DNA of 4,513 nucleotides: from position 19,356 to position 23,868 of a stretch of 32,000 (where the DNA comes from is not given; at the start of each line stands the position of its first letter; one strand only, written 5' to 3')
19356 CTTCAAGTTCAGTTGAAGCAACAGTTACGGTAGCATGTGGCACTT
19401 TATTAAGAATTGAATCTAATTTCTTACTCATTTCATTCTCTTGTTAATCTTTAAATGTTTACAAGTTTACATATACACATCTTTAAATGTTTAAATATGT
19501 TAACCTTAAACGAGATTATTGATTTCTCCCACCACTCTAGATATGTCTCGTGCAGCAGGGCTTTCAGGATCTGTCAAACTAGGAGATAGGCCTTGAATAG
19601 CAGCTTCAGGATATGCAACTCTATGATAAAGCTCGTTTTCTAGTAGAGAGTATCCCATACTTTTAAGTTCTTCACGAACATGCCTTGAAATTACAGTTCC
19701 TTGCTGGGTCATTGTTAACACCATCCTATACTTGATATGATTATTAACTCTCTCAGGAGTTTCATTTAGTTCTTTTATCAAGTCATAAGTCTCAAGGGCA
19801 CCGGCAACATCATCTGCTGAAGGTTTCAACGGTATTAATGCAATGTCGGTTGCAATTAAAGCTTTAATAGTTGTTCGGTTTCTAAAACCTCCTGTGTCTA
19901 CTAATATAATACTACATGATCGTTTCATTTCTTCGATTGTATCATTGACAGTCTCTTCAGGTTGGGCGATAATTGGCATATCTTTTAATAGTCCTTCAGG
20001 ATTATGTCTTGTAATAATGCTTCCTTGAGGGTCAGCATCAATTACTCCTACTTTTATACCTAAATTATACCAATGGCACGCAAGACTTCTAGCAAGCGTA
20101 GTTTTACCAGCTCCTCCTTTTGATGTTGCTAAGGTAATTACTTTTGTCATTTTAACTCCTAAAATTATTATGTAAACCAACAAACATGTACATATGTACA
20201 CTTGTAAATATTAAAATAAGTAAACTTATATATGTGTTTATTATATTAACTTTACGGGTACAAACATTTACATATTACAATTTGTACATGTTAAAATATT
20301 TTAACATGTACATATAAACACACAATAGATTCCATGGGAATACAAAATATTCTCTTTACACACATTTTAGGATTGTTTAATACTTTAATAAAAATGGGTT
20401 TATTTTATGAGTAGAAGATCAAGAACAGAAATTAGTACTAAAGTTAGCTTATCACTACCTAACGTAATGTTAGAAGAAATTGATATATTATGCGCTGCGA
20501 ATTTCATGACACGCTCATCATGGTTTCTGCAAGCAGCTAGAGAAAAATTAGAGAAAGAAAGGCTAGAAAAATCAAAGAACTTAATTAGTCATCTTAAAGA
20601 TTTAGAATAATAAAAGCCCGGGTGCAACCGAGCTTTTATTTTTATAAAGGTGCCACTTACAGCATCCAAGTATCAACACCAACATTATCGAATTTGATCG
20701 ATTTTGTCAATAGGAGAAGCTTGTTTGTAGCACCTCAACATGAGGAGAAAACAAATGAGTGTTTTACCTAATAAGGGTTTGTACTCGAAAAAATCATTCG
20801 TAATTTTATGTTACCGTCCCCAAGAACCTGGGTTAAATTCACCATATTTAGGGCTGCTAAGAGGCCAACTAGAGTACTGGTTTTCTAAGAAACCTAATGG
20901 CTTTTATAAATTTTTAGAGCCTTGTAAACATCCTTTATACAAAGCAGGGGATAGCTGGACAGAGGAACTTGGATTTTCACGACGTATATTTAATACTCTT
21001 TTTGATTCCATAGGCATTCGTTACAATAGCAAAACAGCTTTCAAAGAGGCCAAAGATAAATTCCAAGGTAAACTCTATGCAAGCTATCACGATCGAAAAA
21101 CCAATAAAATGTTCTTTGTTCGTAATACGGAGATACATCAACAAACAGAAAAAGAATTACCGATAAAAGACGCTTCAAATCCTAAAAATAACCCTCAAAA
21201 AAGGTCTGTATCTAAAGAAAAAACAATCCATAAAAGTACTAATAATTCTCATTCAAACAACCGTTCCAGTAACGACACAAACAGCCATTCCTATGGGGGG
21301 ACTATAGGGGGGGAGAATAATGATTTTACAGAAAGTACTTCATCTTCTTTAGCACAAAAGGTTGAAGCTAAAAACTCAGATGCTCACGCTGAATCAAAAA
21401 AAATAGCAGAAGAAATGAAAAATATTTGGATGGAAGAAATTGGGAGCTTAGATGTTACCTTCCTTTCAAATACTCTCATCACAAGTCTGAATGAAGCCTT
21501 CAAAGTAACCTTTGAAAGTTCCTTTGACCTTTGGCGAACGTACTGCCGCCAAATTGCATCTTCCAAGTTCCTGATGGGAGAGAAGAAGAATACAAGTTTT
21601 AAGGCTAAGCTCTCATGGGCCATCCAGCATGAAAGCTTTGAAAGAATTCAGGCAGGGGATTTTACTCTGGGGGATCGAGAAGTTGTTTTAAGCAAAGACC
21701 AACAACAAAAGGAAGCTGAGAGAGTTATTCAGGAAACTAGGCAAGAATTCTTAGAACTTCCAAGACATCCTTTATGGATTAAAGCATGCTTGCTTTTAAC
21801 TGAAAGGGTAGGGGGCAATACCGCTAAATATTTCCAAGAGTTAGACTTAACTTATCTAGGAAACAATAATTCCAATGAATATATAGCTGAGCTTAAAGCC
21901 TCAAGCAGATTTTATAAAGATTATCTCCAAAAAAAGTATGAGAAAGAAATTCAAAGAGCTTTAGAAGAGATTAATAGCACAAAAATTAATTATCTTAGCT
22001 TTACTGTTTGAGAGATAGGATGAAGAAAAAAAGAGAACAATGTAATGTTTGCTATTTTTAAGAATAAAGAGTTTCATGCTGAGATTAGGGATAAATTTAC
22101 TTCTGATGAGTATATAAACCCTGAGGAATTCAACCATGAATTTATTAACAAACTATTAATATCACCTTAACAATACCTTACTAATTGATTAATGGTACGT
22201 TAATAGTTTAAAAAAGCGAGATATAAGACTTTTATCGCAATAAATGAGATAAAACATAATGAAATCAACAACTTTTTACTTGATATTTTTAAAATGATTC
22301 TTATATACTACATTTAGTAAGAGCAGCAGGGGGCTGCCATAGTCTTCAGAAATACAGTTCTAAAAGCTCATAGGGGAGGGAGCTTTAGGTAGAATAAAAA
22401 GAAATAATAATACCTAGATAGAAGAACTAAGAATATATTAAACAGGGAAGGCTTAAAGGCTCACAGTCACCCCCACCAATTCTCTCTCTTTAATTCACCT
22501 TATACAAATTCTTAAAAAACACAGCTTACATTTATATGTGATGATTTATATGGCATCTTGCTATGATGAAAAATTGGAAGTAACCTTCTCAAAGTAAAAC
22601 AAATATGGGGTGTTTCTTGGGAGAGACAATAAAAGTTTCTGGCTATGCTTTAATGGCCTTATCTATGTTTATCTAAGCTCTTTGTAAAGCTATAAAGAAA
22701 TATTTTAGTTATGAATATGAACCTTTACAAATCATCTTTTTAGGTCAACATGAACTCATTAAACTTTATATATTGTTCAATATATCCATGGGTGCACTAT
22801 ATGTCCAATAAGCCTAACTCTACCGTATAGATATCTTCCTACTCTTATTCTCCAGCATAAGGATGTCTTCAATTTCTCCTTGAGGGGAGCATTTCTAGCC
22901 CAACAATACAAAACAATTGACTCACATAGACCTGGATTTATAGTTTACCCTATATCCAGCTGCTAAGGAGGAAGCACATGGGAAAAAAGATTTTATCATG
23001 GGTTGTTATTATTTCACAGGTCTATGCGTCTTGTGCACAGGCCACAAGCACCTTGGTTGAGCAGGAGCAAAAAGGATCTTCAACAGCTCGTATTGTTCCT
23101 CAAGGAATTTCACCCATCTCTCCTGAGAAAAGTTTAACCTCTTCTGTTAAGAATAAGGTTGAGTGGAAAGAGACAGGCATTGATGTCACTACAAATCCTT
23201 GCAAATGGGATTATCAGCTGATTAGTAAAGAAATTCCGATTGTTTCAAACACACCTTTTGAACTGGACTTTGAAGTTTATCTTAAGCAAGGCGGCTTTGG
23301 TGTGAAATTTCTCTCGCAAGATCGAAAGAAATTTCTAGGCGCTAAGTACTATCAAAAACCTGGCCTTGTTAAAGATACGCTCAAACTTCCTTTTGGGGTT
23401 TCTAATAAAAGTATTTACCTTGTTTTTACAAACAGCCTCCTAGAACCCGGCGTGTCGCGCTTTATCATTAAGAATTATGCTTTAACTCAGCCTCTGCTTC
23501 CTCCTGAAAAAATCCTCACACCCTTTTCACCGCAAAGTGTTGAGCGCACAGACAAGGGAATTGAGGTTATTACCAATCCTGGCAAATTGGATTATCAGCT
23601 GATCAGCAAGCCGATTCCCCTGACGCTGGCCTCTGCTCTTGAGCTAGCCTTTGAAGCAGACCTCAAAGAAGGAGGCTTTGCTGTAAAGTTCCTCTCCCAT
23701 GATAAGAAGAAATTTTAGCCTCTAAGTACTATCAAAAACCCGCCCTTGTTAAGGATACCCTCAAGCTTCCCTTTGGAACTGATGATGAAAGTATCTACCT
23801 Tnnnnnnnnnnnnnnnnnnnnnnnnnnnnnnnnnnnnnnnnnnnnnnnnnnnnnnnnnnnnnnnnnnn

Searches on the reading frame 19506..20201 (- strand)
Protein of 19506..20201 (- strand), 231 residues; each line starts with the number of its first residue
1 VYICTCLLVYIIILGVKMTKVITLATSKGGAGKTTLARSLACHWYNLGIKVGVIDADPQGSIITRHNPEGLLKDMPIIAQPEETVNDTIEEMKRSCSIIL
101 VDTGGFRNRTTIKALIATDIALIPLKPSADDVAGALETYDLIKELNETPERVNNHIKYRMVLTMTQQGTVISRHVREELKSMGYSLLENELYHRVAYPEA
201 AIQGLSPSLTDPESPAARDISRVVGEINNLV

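Call 23: search_protein_families(library=pfam, proteins=[window:19506-20201:-], max_evalue=0.001)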
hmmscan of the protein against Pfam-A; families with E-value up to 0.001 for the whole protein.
window:19506-20201:- (231 aa): 5 families
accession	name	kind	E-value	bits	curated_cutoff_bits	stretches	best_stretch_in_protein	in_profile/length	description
PF13614.12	AAA_31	-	9.3e-17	62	27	2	19-62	1-44/177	AAA domain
PF01656.29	CbiA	-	1.6e-10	41.5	25.4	1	22-204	1-122/125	CobQ/CobB/MinD/ParA nucleotide binding domain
PF10609.15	ParA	-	4.8e-08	33.2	27.1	1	18-64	2-48/246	NUBPL iron-transfer P-loop NTPase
PF09140.17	MipZ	-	1.5e-07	31.5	20.7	1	21-65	2-46/262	ATPase MipZ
PF07015.17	VirC1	-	2.9e-06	27.2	24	1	20-156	2-143/231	VirC1 protein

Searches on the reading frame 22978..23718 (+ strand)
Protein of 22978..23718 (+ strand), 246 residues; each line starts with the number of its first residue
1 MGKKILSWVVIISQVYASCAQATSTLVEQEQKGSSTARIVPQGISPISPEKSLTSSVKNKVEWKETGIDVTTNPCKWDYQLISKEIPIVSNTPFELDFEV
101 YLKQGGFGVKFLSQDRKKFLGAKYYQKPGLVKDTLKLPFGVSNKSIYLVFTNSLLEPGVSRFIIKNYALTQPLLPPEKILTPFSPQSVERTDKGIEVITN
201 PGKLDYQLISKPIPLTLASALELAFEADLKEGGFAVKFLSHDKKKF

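Call 6: search_protein_families(library=pfam, proteins=[window:22978-23718:+], max_evalue=1)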
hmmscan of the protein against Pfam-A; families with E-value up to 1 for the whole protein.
window:22978-23718:+ (246 aa): 0 families

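Call 7: search_protein_families(library=ncbifam, proteins=[window:22978-23718:+], max_evalue=1)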
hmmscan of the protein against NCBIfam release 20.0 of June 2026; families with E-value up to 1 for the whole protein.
window:22978-23718:+ (246 aa): 0 families
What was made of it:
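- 22978..23718 (+): 5' ORF of the carrier gene (246 aa). It has a Sec-type signal peptide (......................, judged by eye) followed by one and a half copies of a ~127-aa tandem repeat domain. It ends in a TAG created by a 1-nt deletion. No Pfam or NCBIfam hit (calls 6, 7).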
